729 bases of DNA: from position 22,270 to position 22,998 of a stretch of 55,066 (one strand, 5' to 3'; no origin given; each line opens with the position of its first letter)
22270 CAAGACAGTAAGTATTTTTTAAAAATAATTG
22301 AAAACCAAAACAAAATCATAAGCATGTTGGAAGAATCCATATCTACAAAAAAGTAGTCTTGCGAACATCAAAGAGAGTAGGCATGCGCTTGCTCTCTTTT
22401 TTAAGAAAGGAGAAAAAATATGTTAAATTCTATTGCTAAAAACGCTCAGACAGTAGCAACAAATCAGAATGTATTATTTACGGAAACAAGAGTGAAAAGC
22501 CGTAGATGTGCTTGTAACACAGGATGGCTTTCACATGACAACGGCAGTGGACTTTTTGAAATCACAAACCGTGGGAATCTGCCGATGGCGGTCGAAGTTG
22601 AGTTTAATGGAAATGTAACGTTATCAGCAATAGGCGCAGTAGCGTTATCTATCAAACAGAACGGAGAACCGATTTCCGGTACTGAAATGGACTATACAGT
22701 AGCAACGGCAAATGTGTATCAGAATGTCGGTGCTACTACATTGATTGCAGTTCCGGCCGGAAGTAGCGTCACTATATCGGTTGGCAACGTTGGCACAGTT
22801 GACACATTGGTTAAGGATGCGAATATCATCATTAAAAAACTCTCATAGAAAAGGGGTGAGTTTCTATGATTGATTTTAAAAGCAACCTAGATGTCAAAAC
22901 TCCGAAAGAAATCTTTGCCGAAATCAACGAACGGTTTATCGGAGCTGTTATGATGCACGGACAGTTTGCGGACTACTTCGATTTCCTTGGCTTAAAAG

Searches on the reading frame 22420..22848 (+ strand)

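Call 59: search_protein_families(library=pfam, proteins=[window:22420-22848:+], max_evalue=0.01)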
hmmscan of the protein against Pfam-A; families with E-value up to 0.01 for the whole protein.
window:22420-22848:+ (142 aa): 1 family
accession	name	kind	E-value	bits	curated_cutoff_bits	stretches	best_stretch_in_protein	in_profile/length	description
PF18573.7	BclA_C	-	1.7e-05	25.1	38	1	59-142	49-128/128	BclA C-terminal domain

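Call 60: search_protein_families(library=phrogs, proteins=[window:22420-22848:+], max_evalue=0.001)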
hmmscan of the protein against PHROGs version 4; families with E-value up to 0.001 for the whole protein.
window:22420-22848:+ (142 aa): 1 family
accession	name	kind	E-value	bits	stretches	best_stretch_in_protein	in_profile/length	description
phrog_20016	-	unknown function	8.9e-20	71.8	1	4-140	4-139/141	-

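Call 63: search_protein_families(library=ncbifam, proteins=[window:22420-22848:+], max_evalue=1)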
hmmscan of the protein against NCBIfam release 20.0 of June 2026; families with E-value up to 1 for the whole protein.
window:22420-22848:+ (142 aa): 3 families
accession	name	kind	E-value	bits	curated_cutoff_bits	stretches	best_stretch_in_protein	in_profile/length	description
NF000050.2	AAC_6p_A29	exception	0.014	15.2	250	1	33-93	19-78/131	aminoglycoside 6'-N-acetyltransferase AAC(6')-29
NF038010.1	ABC_adapt_DarC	equivalog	0.041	12.6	450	1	74-139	31-95/417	darobactin export ABC transporter periplasmic adaptor subunit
NF041757.1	EfeO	equivalog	0.099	11.7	270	1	20-96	16-91/359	iron uptake system protein EfeO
